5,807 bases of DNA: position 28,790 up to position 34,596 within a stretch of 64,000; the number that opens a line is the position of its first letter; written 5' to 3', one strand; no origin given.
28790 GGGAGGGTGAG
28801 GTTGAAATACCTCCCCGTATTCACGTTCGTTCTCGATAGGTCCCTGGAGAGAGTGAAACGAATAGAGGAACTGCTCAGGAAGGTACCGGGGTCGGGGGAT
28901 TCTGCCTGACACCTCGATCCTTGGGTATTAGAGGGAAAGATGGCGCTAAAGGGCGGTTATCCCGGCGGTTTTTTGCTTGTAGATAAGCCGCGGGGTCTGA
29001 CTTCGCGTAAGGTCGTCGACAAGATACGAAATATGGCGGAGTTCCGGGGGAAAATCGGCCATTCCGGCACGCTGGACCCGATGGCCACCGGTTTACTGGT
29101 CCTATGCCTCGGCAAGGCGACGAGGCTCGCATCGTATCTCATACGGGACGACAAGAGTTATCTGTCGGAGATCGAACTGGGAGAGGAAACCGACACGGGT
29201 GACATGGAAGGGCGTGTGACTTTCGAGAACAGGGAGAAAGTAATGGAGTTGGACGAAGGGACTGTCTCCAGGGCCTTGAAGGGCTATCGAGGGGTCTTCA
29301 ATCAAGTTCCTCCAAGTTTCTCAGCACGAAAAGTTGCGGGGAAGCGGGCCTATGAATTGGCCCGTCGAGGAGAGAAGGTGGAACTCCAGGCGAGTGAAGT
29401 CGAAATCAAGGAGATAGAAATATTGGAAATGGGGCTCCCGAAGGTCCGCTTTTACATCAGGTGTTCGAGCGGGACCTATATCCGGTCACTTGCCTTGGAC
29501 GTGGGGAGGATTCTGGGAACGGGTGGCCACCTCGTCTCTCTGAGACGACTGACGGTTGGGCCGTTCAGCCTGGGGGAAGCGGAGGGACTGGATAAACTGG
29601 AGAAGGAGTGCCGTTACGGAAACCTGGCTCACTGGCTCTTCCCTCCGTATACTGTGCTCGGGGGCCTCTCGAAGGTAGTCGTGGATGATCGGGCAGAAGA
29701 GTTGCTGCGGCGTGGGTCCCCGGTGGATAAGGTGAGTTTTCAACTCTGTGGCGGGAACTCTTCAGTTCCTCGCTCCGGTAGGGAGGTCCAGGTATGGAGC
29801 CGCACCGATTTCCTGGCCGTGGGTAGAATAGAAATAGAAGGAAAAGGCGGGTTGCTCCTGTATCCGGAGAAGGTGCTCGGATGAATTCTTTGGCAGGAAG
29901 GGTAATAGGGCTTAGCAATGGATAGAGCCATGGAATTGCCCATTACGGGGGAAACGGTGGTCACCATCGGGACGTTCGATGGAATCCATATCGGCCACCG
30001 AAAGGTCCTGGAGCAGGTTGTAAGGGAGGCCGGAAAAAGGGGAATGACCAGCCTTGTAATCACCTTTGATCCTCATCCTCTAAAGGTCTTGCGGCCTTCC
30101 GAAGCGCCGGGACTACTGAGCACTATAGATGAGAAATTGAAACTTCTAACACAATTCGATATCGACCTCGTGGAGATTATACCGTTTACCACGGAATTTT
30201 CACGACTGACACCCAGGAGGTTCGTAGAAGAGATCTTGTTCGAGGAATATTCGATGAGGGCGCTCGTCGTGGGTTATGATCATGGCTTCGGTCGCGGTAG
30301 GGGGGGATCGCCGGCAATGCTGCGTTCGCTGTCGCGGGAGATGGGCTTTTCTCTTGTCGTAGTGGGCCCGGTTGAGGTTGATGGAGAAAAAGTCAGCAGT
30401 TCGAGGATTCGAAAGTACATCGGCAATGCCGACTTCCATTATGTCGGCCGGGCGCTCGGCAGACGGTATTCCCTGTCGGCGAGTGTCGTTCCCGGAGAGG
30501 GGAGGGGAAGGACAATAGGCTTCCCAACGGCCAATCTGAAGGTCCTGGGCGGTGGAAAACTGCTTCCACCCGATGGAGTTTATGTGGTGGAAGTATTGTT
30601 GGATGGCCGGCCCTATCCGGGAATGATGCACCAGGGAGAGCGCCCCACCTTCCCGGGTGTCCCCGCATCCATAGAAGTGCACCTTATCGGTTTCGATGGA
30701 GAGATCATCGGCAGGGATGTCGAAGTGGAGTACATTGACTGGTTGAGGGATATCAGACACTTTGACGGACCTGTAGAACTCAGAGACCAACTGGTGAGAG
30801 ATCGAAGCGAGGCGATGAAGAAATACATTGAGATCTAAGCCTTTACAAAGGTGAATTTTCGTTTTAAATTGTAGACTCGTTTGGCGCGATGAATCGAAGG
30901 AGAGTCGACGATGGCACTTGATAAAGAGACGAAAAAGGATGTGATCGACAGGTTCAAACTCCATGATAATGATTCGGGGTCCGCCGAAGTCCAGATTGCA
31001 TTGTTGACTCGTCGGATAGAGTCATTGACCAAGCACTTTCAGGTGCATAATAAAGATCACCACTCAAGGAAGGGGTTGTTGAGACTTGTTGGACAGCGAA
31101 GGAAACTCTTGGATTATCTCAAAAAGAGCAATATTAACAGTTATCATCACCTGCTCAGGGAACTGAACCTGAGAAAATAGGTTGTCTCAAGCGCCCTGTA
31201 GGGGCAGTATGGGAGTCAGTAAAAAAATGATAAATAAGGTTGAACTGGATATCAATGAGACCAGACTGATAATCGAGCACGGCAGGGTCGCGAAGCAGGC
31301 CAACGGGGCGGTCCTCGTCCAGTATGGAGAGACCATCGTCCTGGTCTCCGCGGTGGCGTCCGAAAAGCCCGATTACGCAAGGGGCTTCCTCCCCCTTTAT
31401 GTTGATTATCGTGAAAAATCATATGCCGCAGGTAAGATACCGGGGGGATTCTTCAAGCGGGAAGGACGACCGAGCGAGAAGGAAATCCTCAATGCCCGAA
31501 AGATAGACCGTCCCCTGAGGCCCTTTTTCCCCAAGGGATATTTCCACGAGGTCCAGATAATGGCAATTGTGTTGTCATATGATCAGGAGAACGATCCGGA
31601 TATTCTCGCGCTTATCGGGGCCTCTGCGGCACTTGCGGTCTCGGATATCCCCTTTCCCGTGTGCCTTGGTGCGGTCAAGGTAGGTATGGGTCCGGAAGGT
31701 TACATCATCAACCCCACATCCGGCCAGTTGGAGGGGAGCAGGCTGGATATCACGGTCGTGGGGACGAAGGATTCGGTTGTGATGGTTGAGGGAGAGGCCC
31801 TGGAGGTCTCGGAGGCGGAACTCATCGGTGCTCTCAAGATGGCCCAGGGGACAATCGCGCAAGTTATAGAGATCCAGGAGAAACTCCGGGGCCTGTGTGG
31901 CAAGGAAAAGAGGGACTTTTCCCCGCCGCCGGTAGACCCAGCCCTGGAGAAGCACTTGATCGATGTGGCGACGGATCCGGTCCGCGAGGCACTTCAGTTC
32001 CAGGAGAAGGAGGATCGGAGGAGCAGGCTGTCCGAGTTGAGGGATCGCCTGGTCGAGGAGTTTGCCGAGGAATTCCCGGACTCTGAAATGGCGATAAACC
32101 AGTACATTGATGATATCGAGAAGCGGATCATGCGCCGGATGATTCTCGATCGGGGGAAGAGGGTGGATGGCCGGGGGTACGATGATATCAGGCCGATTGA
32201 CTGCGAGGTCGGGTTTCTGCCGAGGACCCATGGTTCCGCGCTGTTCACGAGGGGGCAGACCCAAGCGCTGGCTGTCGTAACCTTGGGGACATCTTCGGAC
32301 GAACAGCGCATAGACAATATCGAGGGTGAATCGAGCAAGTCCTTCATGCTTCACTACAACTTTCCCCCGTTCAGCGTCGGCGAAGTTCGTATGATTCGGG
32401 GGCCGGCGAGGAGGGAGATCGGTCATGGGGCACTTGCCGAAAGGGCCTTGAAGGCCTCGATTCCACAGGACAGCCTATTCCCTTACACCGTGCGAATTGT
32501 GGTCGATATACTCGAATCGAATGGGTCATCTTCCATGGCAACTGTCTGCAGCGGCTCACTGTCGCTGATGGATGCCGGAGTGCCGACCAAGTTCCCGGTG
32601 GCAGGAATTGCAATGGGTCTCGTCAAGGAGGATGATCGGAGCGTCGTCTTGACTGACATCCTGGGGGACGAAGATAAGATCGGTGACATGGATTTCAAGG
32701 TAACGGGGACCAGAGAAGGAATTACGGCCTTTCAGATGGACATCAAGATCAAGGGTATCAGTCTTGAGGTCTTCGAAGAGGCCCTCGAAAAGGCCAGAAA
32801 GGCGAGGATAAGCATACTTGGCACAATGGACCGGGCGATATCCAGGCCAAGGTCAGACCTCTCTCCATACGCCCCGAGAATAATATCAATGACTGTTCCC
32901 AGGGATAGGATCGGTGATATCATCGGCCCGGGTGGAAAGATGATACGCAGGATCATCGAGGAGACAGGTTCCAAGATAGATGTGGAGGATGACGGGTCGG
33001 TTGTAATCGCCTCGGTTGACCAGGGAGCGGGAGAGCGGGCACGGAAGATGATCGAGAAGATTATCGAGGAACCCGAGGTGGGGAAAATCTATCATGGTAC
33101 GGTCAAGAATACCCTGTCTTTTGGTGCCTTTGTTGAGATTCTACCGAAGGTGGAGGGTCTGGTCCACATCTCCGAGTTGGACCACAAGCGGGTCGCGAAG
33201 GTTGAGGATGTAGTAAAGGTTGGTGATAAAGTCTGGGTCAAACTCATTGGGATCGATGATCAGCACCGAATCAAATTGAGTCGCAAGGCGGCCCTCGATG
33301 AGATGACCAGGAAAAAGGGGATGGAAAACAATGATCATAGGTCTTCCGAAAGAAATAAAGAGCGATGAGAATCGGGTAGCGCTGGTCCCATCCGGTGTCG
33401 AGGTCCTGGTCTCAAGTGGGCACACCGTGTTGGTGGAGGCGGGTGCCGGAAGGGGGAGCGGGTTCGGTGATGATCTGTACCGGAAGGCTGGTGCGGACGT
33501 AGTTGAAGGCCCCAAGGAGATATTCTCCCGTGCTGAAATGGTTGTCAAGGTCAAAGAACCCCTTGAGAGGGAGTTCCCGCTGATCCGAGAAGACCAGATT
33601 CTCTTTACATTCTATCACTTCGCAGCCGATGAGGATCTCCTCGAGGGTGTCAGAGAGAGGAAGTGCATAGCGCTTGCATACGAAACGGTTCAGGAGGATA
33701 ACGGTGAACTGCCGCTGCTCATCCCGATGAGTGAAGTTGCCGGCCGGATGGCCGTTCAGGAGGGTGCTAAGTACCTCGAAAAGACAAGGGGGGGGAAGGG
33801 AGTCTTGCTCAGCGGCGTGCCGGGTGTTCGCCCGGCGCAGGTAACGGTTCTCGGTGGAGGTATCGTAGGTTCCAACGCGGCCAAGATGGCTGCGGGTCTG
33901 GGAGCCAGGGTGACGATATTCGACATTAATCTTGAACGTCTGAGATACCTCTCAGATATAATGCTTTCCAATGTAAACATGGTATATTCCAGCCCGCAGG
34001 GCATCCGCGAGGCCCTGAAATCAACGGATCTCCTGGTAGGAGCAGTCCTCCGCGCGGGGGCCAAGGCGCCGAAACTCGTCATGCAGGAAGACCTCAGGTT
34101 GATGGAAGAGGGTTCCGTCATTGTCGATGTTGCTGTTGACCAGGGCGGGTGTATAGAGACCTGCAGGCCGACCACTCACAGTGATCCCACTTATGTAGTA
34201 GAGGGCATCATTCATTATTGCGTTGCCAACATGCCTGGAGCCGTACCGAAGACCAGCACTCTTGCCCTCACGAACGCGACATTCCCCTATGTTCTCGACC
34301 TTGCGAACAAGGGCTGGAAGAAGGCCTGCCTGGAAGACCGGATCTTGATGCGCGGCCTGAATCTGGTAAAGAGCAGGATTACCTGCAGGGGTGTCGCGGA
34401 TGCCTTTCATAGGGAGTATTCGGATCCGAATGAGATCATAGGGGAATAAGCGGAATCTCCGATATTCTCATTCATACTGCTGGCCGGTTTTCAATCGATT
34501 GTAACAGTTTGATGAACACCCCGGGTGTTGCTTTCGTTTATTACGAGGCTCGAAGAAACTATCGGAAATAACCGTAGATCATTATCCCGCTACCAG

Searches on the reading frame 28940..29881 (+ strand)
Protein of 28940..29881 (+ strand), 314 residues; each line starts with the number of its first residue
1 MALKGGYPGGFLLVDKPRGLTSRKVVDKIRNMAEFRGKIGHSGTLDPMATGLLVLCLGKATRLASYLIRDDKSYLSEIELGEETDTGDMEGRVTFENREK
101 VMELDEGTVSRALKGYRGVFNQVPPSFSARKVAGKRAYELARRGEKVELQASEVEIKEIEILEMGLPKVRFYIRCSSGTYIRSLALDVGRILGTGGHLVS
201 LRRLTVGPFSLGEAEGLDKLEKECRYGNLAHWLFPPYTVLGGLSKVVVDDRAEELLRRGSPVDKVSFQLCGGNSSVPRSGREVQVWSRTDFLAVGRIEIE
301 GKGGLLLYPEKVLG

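Call 58: search_protein_families(library=pfam, proteins=[window:28940-29881:+], max_evalue=0.00001)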
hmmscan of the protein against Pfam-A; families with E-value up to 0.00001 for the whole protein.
window:28940-29881:+ (314 aa): 2 families
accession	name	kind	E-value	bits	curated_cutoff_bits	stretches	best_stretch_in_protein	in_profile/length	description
PF01509.24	TruB_N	-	2.1e-51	174.7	27.3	1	34-181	5-149/149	TruB family pseudouridylate synthase (N terminal domain)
PF16198.10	TruB_C_2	-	2.9e-08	34.2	29.3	1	182-223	1-42/66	tRNA pseudouridylate synthase B C-terminal domain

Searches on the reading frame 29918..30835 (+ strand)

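Call 58: search_protein_families(library=pfam, proteins=[window:29918-30835:+], max_evalue=0.00001)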
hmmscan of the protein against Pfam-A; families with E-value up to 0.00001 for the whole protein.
window:29918-30835:+ (306 aa): 3 families
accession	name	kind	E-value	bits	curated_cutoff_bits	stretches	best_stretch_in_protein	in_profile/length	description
PF06574.18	FAD_syn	-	3.4e-49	167.1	27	1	11-163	6-158/158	FAD synthetase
PF01687.23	Flavokinase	-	3.2e-33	115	19.6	1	180-301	1-122/124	Riboflavin kinase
PF01467.32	CTP_transf_like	-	4.3e-06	27.4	21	0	15-166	1-132/133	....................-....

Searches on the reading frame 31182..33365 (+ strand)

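Call 58: search_protein_families(library=pfam, proteins=[window:31182-33365:+], max_evalue=0.00001)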
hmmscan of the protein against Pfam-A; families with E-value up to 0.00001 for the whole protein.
window:31182-33365:+ (728 aa): 5 families
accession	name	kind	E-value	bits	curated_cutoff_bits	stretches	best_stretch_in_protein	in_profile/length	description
PF01138.27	RNase_PH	-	1.5e-60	203.7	25.5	2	336-468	2-130/130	3' exoribonuclease family, domain 1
PF03725.20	RNase_PH_C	-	7.8e-19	67.8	20.8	2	164-222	5-65/67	3' exoribonuclease family, domain 2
PF00575.29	S1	-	3.5e-18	66.2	22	1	630-702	1-74/74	S1 RNA binding domain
PF03726.19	PNPase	-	2.8e-14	53.8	24.6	1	255-331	2-80/81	Polyribonucleotide nucleotidyltransferase, RNA binding domain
PF00013.35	KH_1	-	9.8e-12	44.9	21.5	1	568-626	2-66/66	KH domain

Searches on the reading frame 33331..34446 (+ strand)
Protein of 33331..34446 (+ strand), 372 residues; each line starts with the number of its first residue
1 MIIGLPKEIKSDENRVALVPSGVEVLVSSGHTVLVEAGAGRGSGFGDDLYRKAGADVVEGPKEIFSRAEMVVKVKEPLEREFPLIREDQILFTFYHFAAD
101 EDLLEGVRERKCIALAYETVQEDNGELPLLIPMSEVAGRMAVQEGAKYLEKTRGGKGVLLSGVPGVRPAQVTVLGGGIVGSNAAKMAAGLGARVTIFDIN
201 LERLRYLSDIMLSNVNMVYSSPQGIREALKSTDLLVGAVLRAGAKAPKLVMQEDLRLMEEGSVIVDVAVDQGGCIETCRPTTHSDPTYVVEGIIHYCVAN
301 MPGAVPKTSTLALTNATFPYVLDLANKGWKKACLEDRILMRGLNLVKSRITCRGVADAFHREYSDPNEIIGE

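Call 58: search_protein_families(library=pfam, proteins=[window:33331-34446:+], max_evalue=0.00001)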
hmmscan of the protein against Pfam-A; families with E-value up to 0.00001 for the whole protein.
window:33331-34446:+ (372 aa): 2 families
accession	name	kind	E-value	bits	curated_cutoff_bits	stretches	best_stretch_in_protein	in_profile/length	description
PF01262.27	AlaDh_PNT_C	-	9.6e-85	283.8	23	1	141-352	1-213/214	Alanine dehydrogenase/PNT, C-terminal domain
PF05222.21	AlaDh_PNT_N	-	1.4e-45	155.3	30.4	1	4-137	1-136/136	Alanine dehydrogenase/PNT, N-terminal domain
